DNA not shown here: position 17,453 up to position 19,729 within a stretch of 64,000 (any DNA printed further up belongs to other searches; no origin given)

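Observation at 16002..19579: ATP-citrate-lyase / citryl-CoA-synthetase-like trio embedded in the glycan operon, with the large subunit fused to CysQ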

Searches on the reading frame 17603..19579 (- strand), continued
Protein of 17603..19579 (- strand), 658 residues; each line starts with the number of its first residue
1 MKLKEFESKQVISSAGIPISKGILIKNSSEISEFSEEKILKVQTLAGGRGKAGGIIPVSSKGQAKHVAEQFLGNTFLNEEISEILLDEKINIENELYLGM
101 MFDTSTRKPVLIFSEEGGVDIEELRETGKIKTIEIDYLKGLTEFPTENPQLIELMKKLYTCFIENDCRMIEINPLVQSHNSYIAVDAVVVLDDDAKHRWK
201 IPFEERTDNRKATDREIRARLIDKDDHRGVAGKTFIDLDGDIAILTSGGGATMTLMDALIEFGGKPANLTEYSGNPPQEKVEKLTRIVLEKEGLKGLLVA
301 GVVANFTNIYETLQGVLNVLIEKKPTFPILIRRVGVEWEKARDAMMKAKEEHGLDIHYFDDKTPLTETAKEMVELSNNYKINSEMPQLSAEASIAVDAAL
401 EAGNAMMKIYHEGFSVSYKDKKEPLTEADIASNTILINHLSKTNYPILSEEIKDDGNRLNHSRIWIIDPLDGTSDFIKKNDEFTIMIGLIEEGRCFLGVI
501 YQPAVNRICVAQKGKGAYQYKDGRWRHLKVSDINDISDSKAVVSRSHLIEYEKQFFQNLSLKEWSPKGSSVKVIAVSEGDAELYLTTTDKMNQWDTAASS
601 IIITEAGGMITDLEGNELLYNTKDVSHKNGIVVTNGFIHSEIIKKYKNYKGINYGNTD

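Call 34: search_protein_representatives(protein=window:17603-19579:-)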
Query: 658 residues. Proteins with E-value up to 0.001 (for the whole library): 28266; up to 1e-10: 11802; up to 1e-30: 1046. The best 150 are listed.
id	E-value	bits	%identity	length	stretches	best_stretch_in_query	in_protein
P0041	1.2e-136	473.1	61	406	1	1-384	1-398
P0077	5.4e-96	338.8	46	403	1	1-380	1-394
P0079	8.9e-96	338.1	46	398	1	1-381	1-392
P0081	1.5e-95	337.3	49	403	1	1-384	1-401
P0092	9.0e-94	331.5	46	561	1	1-383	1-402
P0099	4.5e-92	325.9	46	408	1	1-382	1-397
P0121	1.4e-91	324.3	46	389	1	1-379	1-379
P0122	3.7e-91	322.8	44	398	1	1-380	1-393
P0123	1.4e-90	320.9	46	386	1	1-382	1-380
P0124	4.3e-90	319.4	47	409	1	1-380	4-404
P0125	1.2e-88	314.6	47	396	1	1-380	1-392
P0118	3.7e-88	313.0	43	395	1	1-382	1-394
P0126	1.9e-86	307.3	46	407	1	1-381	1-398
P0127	5.3e-83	295.9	44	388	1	1-377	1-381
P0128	1.3e-82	294.7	51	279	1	389-649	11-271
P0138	3.5e-75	270.1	46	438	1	384-650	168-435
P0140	7.2e-73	262.5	48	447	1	389-644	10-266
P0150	2.0e-68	247.8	37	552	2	359-624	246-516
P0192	5.5e-55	203.4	40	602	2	155-370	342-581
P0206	1.3e-52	195.5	40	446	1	388-649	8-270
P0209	3.0e-52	194.3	40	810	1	400-643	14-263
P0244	1.5e-48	182.1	40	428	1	396-651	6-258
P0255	1.5e-47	178.8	38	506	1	378-649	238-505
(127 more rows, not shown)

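Call 35: search_protein_families(library=pfam, proteins=[P0150, P0255, P0138, P0192, P0140, P0206, P0209, P0244, P0092, P0128], max_evalue=0.0001)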
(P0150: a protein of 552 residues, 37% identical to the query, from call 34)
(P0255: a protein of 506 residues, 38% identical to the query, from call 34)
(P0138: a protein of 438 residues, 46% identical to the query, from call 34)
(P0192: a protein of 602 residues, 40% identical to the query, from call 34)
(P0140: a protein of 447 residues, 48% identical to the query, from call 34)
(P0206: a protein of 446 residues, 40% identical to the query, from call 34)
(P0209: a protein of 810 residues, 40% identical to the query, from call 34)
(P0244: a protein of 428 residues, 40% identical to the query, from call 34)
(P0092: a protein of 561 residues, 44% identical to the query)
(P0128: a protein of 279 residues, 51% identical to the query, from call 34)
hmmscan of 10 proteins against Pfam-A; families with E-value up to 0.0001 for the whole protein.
P0150 (552 aa): 1 family
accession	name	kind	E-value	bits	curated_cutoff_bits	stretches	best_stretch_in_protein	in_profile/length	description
PF00459.30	Inositol_P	-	1.7e-86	290.5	27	2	279-515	4-248/271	Inositol monophosphatase family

P0255 (506 aa): 5 families
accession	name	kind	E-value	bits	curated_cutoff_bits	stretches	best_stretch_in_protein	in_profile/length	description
PF00459.30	Inositol_P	-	7.6e-46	157.2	27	1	252-496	7-261/271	Inositol monophosphatase family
PF12804.13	NTP_transf_3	-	5.2e-16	59.7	27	1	3-129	1-120/160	MobA-like NTP transferase domain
PF00483.29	NTP_transferase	-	1.9e-11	44.5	21.2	1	2-114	1-116/245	Nucleotidyl transferase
PF01128.25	IspD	-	4.3e-06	27.1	27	1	2-54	2-52/221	2-C-methyl-D-erythritol 4-phosphate cytidylyltransferase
PF20202.4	DUF6564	-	8.7e-06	26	25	1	33-130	17-118/230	Domain of unknown function (DUF6564)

P0138 (438 aa): 4 families
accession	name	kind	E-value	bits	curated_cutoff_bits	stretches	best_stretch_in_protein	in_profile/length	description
PF01583.26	APS_kinase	-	2.2e-51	174.4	21.1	1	2-151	2-151/152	Adenylylsulphate kinase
PF00459.30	Inositol_P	-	6.6e-48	164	27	1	174-407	4-247/271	Inositol monophosphatase family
PF13671.12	AAA_33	-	1.1e-05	26.2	27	1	4-113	1-112/143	AAA domain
PF13238.12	AAA_18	-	2.5e-05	25.2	29.4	1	5-63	1-52/128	AAA domain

P0192 (602 aa): 4 families
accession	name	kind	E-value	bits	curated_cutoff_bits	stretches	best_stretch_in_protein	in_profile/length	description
PF08442.15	ATP-grasp_2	-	1.1e-44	152.9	29.5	2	2-195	1-201/202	ATP-grasp domain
PF16114.10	Citrate_bind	-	1.1e-13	51.5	26.8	1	443-578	29-169/177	ATP citrate lyase citrate-binding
PF24948.1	Citrate_synth_N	-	1.6e-12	47.7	83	1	34-198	46-208/232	ATP-citrate synthase ATP-grasp domain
PF01071.24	GARS_A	-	4.5e-06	27.1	27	1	12-94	9-88/194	Phosphoribosylglycinamide synthetase, ATP-grasp (A) domain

P0140 (447 aa): 3 families
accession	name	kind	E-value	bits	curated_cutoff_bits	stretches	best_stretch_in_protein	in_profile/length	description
PF00459.30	Inositol_P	-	3.1e-51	174.9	27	1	13-250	6-253/271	Inositol monophosphatase family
PF01583.26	APS_kinase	-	4e-47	160.5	21.1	1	273-422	2-151/152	Adenylylsulphate kinase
PF00005.33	ABC_tran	-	4.7e-05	24.4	25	0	272-329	10-70/137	ABC transporter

P0206 (446 aa): 4 families
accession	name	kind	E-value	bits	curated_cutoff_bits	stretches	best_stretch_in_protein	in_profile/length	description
PF01583.26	APS_kinase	-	1.2e-63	214.2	21.1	1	275-422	1-151/152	Adenylylsulphate kinase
PF00459.30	Inositol_P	-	1.6e-56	192.2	27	1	10-269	4-268/271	Inositol monophosphatase family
PF13671.12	AAA_33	-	9.7e-08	32.9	27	1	278-388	1-114/143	AAA domain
PF08433.16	KTI12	-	1.2e-05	25.5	22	1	281-417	6-142/271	Chromatin associated protein KTI12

P0209 (810 aa): 3 families
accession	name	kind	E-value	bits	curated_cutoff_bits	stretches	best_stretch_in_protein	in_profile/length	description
PF00459.30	Inositol_P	-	1e-53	183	27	1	10-263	10-263/271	Inositol monophosphatase family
PF10364.14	NKWYS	-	3.4e-09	37.2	25.1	1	412-510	34-133/139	Putative capsular polysaccharide synthesis protein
PF00685.33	Sulfotransfer_1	-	1.2e-05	25.3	22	0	619-654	86-116/255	Sulfotransferase domain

P0244 (428 aa): 4 families
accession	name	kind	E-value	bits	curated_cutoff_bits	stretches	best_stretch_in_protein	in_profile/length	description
PF01583.26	APS_kinase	-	5.6e-62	208.7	21.1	1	257-404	1-151/152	Adenylylsulphate kinase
PF00459.30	Inositol_P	-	1e-42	146.9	27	1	6-228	10-245/271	Inositol monophosphatase family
PF08433.16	KTI12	-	2.6e-06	27.6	22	1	263-397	6-140/271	Chromatin associated protein KTI12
PF03266.21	NTPase_1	-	3.8e-05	24.1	23.9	0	263-336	4-76/168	NTPase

P0092 (561 aa): 9 families
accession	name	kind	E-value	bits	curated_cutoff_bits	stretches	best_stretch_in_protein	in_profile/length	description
PF08442.15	ATP-grasp_2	-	1.2e-53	182.2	29.5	1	2-194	1-201/202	ATP-grasp domain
PF16114.10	Citrate_bind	-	5.4e-25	88.4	26.8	1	255-389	26-172/177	ATP citrate lyase citrate-binding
PF13549.11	ATP-grasp_5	-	4.3e-12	46.3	27.6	1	2-210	9-221/221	ATP-grasp domain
PF24948.1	Citrate_synth_N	-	5.9e-12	45.9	83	1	40-217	52-227/232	ATP-citrate synthase ATP-grasp domain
PF13419.12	HAD_2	-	5.2e-11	43.4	23.8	1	392-523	43-176/178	Haloacid dehalogenase-like hydrolase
PF00702.32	Hydrolase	-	2.8e-09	38.1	26.4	1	363-511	25-183/191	haloacid dehalogenase-like hydrolase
PF09419.16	PGP_phosphatase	-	4.7e-08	33.2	20.4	1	392-520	31-158/168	Mitochondrial PGP phosphatase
PF01071.24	GARS_A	-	1.2e-06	29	27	1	9-95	7-90/194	Phosphoribosylglycinamide synthetase, ATP-grasp (A) domain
PF13242.12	Hydrolase_like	-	6.1e-06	26.5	22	1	487-549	10-72/75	HAD-hyrolase-like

P0128 (279 aa): 1 family
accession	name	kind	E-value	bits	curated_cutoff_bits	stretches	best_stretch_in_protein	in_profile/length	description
PF00459.30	Inositol_P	-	7.2e-47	160.6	27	1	14-268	6-266/271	Inositol monophosphatase family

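Call 36: list_cluster_members(proteins=[window:17603-19579:-])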
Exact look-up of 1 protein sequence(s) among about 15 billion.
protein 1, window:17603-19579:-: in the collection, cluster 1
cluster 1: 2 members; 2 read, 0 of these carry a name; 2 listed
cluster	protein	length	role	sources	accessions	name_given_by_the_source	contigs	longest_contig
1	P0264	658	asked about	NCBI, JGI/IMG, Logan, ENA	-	-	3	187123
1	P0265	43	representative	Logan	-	-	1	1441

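Call 69: find_encoding_contigs(protein=P0003, flank=10000, max_places=2)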
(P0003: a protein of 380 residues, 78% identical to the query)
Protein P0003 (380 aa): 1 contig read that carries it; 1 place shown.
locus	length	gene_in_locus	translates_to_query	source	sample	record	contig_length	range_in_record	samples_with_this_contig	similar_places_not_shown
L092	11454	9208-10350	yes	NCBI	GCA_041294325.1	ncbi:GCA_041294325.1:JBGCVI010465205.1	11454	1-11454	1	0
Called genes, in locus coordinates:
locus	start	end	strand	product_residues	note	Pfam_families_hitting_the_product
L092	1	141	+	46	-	?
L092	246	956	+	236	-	PF14528:LAGLIDADG_3 (faint)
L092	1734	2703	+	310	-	-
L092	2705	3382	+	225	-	PF01177:Asp_Glu_race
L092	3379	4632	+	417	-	PF01409:tRNA-synt_2d (weak), PF13393:tRNA-synt_His, PF00587:tRNA-synt_2b (weak), PF03129:HGTP_anticodon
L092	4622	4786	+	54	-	-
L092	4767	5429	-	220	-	-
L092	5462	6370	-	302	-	PF00557:Peptidase_M24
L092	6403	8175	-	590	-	PF00483:NTP_transferase, PF12804:NTP_transf_3, PF05116:S6PP (faint), PF08282:Hydrolase_3, PF03332:PMM, PF01050:MannoseP_isomer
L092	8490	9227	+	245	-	PF00483:NTP_transferase, PF12804:NTP_transf_3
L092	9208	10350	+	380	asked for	PF08442:ATP-grasp_2, PF24948:Citrate_synth_N, PF16114:Citrate_bind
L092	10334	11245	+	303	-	PF02629:CoA_binding, PF13380:CoA_binding_2 (weak), PF00549:Ligase_CoA, PF13607:Succ_CoA_lig (weak)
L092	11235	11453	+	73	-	?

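Call 70: find_encoding_contigs(protein=P0006, flank=10000, max_places=1)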
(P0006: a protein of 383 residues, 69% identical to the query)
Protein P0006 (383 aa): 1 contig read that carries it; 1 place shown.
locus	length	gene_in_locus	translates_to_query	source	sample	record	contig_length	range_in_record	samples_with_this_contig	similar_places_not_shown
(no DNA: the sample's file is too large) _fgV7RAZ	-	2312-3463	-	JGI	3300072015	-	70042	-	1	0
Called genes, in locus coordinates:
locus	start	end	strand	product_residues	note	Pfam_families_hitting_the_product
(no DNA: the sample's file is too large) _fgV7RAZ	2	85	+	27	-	?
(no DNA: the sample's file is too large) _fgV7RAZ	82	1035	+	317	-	PF00106:adh_short (weak), PF01073:3Beta_HSD, PF01370:Epimerase, PF02719:Polysacc_synt_2, PF04321:RmlD_sub_bind, PF08659:KR, PF13460:NAD_binding_10 (weak), PF16363:GDP_Man_Dehyd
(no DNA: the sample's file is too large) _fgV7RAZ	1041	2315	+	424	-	PF03446:NAD_binding_2 (weak), PF03721:UDPG_MGDP_dh_N, PF00984:UDPG_MGDP_dh, PF03720:UDPG_MGDP_dh_C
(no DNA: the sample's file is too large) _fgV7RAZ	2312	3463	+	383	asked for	PF08442:ATP-grasp_2, PF24948:Citrate_synth_N, PF16114:Citrate_bind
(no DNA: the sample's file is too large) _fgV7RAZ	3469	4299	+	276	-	PF00459:Inositol_P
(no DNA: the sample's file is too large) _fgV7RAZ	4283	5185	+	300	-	PF02629:CoA_binding, PF13380:CoA_binding_2 (weak), PF13607:Succ_CoA_lig, PF00549:Ligase_CoA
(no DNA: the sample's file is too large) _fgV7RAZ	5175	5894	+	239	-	PF00285:Citrate_synt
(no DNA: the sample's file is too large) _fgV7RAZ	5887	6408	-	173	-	PF01569:PAP2, PF14378:PAP2_3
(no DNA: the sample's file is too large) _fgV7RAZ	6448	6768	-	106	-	-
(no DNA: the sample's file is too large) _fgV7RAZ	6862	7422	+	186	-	-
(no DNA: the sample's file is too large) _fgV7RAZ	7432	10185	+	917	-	PF02516:STT3, PF13231:PMT_2 (weak)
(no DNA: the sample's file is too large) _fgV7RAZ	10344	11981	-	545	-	PF02310:B12-binding, PF04055:Radical_SAM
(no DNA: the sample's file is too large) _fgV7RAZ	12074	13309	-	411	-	PF01943:Polysacc_synt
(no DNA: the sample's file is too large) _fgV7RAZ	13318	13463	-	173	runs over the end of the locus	PF04101:Glyco_tran_28_C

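Call 71: find_encoding_contigs(protein=P0007, flank=3000, max_places=2)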
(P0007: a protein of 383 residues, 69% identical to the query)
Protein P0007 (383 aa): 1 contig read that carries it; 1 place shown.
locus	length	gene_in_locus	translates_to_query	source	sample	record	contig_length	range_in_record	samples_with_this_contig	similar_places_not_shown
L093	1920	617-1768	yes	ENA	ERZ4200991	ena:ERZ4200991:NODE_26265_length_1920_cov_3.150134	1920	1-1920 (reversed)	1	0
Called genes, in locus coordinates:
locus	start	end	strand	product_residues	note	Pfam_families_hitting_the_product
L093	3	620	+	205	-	?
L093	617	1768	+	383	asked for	PF08442:ATP-grasp_2, PF24948:Citrate_synth_N, PF16114:Citrate_bind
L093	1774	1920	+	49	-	?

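Call 81: find_encoding_contigs(protein=P0010, flank=8000, max_places=1)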
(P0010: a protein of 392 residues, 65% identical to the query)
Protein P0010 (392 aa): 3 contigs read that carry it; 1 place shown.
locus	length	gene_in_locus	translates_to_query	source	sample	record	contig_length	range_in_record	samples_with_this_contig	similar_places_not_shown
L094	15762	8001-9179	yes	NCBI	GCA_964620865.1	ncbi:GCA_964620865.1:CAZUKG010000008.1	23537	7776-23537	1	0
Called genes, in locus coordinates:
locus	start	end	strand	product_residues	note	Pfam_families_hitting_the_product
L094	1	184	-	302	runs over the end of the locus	PF00557:Peptidase_M24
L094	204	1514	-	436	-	PF02878:PGM_PMM_I, PF02879:PGM_PMM_II, PF02880:PGM_PMM_III, PF00408:PGM_PMM_IV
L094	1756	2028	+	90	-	-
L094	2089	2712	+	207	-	PF00657:Lipase_GDSL, PF13472:Lipase_GDSL_2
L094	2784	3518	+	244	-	PF00483:NTP_transferase, PF01128:IspD (weak), PF12804:NTP_transf_3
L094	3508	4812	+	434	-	PF03721:UDPG_MGDP_dh_N, PF00984:UDPG_MGDP_dh, PF03720:UDPG_MGDP_dh_C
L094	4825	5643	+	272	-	PF00483:NTP_transferase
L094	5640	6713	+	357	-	PF01370:Epimerase, PF04321:RmlD_sub_bind, PF07993:NAD_binding_4, PF08659:KR (faint), PF16363:GDP_Man_Dehyd (weak), PF02719:Polysacc_synt_2, PF16363:GDP_Man_Dehyd, PF01073:3Beta_HSD, +1 more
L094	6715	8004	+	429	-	PF03446:NAD_binding_2 (faint), PF03721:UDPG_MGDP_dh_N, PF00984:UDPG_MGDP_dh, PF03720:UDPG_MGDP_dh_C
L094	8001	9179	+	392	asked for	PF08442:ATP-grasp_2, PF24948:Citrate_synth_N, PF16114:Citrate_bind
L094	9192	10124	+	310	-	PF02629:CoA_binding, PF13380:CoA_binding_2 (weak), PF00549:Ligase_CoA, PF13607:Succ_CoA_lig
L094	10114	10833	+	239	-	PF00285:Citrate_synt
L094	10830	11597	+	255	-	PF02673:BacA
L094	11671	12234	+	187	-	-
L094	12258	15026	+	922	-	PF02516:STT3, PF13231:PMT_2 (weak)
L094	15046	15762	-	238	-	?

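Call 82: find_encoding_contigs(protein=P0013, flank=3000, max_places=2)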
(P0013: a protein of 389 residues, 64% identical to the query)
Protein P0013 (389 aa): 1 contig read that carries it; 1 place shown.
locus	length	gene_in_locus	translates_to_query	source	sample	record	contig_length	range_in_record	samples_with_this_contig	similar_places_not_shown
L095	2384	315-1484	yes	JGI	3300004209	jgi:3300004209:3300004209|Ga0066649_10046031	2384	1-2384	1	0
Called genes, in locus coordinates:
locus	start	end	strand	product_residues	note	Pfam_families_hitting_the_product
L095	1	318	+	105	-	?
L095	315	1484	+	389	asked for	PF08442:ATP-grasp_2, PF24948:Citrate_synth_N, PF16114:Citrate_bind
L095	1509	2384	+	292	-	?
